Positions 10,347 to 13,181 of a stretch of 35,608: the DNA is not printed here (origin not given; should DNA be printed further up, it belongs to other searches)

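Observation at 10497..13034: Secreted lectin-guided putative clan-CD cysteine peptidase with an unusual domain combination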

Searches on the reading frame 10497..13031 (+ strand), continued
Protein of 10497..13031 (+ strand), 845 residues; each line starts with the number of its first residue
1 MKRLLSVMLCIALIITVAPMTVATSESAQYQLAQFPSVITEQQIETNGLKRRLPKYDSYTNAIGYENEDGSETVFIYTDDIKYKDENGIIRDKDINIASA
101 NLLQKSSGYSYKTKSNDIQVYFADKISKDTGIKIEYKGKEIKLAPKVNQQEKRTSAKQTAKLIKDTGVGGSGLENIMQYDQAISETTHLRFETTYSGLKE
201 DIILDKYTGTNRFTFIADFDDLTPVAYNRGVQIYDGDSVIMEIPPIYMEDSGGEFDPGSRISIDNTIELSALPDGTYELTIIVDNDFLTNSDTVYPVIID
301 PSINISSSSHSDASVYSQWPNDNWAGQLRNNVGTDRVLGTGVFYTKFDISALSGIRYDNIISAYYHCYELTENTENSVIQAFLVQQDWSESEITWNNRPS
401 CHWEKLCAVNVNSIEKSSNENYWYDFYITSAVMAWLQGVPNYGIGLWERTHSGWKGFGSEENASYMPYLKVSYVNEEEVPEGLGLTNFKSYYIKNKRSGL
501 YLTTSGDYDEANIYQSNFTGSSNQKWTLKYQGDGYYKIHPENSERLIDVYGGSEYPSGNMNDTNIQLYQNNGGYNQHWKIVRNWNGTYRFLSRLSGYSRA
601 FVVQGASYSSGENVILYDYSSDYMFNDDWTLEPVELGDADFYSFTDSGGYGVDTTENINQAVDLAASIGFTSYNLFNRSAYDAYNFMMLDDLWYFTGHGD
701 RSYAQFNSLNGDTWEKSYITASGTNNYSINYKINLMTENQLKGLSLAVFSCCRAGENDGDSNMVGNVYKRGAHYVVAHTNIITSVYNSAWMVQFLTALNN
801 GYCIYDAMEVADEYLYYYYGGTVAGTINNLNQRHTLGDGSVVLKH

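Call 51: search_protein_families(library=pfam, proteins=[P0010, P0019, P0026, P0027, P0030, P0032, P0034, P0035, P0036, P0024], max_evalue=0.001)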
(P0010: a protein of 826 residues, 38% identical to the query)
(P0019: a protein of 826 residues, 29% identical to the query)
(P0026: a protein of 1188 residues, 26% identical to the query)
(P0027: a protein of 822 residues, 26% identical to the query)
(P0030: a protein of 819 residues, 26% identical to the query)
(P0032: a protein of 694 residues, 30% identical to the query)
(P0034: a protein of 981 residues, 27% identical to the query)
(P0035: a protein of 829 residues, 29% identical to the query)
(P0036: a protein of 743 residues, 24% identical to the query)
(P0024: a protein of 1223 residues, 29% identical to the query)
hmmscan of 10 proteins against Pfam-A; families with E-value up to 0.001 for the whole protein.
P0010 (826 aa): 4 families
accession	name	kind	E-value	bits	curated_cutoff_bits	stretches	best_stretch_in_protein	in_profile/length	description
PF24517.2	CBM96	-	7.3e-14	52.4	26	1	289-461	3-163/164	Carbohydrate-binding module family 96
PF14200.12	RicinB_lectin_2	-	1.3e-11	45.5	25.6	1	479-552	14-88/89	Ricin-type beta-trefoil lectin domain-like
PF12770.12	CHAT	-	1.4e-07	31.7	24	1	680-797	148-271/289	CHAT domain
PF00652.28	Ricin_B_lectin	-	0.00052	20.6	29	0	480-581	3-97/126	Ricin-type beta-trefoil lectin domain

P0019 (826 aa): 4 families
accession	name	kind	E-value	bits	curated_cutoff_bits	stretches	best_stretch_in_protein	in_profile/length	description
PF14200.12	RicinB_lectin_2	-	6.9e-20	72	25.6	1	484-564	10-89/89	Ricin-type beta-trefoil lectin domain-like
PF00652.28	Ricin_B_lectin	-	9.2e-11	42.4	29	1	489-567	3-74/126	Ricin-type beta-trefoil lectin domain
PF24517.2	CBM96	-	1.8e-10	41.3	26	1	297-443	6-153/164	Carbohydrate-binding module family 96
PF06262.17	Zincin_1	-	0.00018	21.8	22.4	1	741-784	47-90/97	Zincin-like metallopeptidase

P0026 (1188 aa): 4 families
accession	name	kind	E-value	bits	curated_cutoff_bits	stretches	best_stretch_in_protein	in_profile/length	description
PF14200.12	RicinB_lectin_2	-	1e-27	97.1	25.6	3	878-967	3-88/89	Ricin-type beta-trefoil lectin domain-like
PF02368.24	Big_2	-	2.2e-16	60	22.8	2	517-572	7-66/79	Bacterial Ig-like domain (group 2)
PF00652.28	Ricin_B_lectin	-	1.7e-09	38.4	29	1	842-933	3-87/126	Ricin-type beta-trefoil lectin domain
PF06848.17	Disaggr_repeat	-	0.00035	20.7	33.9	0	446-499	117-170/179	Disaggregatase related repeat domain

P0027 (822 aa): 2 families
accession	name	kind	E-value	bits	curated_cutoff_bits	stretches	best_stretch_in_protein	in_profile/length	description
PF01551.29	Peptidase_M23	-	3.3e-15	56.5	28.7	1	691-798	3-91/96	Peptidase family M23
PF14200.12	RicinB_lectin_2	-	7e-11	43.1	25.6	1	489-562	11-78/89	Ricin-type beta-trefoil lectin domain-like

P0030 (819 aa): 0 families

P0032 (694 aa): 1 family
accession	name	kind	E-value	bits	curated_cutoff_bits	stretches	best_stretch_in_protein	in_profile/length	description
PF00413.30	Peptidase_M10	-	0.00011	22.5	24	1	595-692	80-158/159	Matrixin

P0034 (981 aa): 2 families
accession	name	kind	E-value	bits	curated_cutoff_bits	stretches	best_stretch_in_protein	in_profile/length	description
PF24517.2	CBM96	-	1.8e-20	73.9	26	1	272-428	8-162/164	Carbohydrate-binding module family 96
PF06848.17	Disaggr_repeat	-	0.00068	19.8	33.9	1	369-424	120-175/179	Disaggregatase related repeat domain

P0035 (829 aa): 5 families
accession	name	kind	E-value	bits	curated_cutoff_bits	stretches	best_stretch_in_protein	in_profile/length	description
PF02368.24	Big_2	-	1.3e-08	35.1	22.8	1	297-342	23-68/79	Bacterial Ig-like domain (group 2)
PF24517.2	CBM96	-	4e-08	33.7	26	1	168-278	56-163/164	Carbohydrate-binding module family 96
PF14200.12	RicinB_lectin_2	-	2.5e-07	31.7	25.6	1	355-417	9-72/89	Ricin-type beta-trefoil lectin domain-like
PF06848.17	Disaggr_repeat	-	6.1e-06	26.4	33.9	1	193-275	89-177/179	Disaggregatase related repeat domain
PF05588.17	Botulinum_HA-17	-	0.00017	22.2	21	1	356-435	8-85/146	Clostridium botulinum HA-17 domain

P0036 (743 aa): 2 families
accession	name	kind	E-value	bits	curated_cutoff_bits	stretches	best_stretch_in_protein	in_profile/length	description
PF12671.13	Amidase_6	-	2.1e-24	86.9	23.2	1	539-719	1-150/163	Putative amidase domain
PF24517.2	CBM96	-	5.9e-17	62.4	26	1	358-518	6-164/164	Carbohydrate-binding module family 96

P0024 (1223 aa): 4 families
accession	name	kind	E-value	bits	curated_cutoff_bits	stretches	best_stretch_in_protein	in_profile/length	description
PF14200.12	RicinB_lectin_2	-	1.5e-27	96.5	25.6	2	868-937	2-70/89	Ricin-type beta-trefoil lectin domain-like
PF24517.2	CBM96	-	4.6e-10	40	26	1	313-466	3-145/164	Carbohydrate-binding module family 96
PF02368.24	Big_2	-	8.8e-09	35.6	22.8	1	488-551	3-69/79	Bacterial Ig-like domain (group 2)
PF00652.28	Ricin_B_lectin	-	1.5e-07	32.1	29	0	834-923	2-86/126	Ricin-type beta-trefoil lectin domain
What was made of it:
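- Alternative heads sit on the same scaffold (call 51). On the same scaffold it is replaced by M23, Amidase_6 and zincin heads (call 51), which are effectors rather than self-processing domains.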

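Call 52: find_encoding_contigs(protein=window:10497-13031:+, flank=8000, max_places=6)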
Protein window:10497-13031:+ (845 aa): no gene with exactly this product is on record in the collection.

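Call 54: find_encoding_contigs(protein=P0008, flank=6000, max_places=3)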
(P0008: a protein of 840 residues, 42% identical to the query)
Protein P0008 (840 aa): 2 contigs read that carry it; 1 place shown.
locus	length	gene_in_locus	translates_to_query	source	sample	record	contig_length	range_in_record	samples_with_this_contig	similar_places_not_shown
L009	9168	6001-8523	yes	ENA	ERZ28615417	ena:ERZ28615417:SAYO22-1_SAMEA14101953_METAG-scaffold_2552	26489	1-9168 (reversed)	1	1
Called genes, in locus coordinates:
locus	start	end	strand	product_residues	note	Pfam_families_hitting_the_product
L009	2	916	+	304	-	PF00005:ABC_tran, PF13304:AAA_21, PF13732:DrrA1-3_C (weak)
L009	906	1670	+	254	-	-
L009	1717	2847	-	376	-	PF01208:URO-D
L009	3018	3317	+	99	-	-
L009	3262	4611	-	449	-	PF00860:Xan_ur_permease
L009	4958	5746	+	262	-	PF03372:Exo_endo_phos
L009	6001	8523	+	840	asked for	PF24517:CBM96, PF14200:RicinB_lectin_2, PF00652:Ricin_B_lectin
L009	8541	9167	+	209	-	?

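Call 56: find_encoding_contigs(protein=P0004, flank=6000, max_places=3)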
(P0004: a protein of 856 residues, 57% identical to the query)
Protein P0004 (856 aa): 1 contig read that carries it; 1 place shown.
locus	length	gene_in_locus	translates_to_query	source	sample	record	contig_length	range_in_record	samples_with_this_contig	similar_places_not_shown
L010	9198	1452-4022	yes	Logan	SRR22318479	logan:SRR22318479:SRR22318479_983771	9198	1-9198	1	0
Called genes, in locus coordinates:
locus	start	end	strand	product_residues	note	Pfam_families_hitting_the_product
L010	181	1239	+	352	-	PF11258:DUF3048, PF17479:DUF3048_C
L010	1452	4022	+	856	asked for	PF24517:CBM96, PF00652:Ricin_B_lectin (faint), PF14200:RicinB_lectin_2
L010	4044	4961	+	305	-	-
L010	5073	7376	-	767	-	PF19732:SpoIIE_N, PF07228:SpoIIE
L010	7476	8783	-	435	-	PF00890:FAD_binding_2 (weak), PF01266:DAO, PF01494:FAD_binding_3, PF13450:NAD_binding_8 (weak), PF00355:Rieske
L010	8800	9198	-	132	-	?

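Call 57: find_encoding_contigs(protein=P0007, flank=6000, max_places=3)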
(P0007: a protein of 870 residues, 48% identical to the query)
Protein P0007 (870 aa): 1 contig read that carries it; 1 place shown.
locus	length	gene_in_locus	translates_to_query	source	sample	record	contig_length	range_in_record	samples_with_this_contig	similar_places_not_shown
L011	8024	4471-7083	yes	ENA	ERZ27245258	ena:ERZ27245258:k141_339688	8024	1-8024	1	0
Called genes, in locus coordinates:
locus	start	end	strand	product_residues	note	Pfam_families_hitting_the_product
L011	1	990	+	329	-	?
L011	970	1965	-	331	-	PF00535:Glycos_transf_2, PF13641:Glyco_tranf_2_3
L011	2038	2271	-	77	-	-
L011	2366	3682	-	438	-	-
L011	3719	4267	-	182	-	PF04542:Sigma70_r2, PF08281:Sigma70_r4_2, PF04545:Sigma70_r4 (weak)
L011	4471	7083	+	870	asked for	PF24517:CBM96, PF14200:RicinB_lectin_2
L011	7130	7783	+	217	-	-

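Call 80: find_encoding_contigs(protein=P0032, flank=5000, max_places=2)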
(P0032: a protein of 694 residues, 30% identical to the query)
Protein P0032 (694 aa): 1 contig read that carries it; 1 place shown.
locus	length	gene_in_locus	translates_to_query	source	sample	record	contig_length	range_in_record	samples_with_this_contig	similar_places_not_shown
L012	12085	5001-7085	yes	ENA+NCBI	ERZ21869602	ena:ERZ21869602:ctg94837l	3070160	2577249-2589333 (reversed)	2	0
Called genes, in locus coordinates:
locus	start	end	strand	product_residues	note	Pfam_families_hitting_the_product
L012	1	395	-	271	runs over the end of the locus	PF02811:PHP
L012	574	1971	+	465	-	PF03734:YkuD, PF01427:Peptidase_M15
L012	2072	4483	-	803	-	PF00133:tRNA-synt_1, PF00750:tRNA-synt_1d (faint), PF01406:tRNA-synt_1e (faint), PF09334:tRNA-synt_1g, PF13603:tRNA-synt_1_2, PF00133:tRNA-synt_1, PF08264:Anticodon_1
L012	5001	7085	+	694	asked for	-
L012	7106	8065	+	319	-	-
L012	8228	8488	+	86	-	-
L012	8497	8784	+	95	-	-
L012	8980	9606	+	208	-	-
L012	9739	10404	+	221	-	-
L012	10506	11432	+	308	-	-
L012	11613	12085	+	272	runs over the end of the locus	PF09182:PuR_N, PF00156:Pribosyltran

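Call 81: find_encoding_contigs(protein=P0027, flank=5000, max_places=2)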
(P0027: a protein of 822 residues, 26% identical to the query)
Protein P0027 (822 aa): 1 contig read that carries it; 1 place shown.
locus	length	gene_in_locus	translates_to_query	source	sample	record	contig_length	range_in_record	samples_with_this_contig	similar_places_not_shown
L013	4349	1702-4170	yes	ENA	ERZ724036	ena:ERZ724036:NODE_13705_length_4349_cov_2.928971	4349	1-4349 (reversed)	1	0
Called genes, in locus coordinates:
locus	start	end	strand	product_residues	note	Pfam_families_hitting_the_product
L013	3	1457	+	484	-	?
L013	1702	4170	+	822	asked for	PF14200:RicinB_lectin_2 (weak), PF01551:Peptidase_M23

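Call 91: search_protein_families(library=padloc, proteins=[window:10497-13031:+], max_evalue=0.01)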
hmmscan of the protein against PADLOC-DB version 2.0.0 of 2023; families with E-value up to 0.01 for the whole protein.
window:10497-13031:+ (845 aa): 0 families

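Call 100: find_encoding_contigs(protein=P0001, flank=3000, max_places=2)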
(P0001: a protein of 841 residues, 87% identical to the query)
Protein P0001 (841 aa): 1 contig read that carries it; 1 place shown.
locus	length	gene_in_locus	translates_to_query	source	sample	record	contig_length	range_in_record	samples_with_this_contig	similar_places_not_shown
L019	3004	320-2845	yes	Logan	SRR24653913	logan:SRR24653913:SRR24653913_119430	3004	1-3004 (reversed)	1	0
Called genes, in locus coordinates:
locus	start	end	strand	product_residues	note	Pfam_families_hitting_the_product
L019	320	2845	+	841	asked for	PF24517:CBM96, PF00652:Ricin_B_lectin (faint), PF14200:RicinB_lectin_2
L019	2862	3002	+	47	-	?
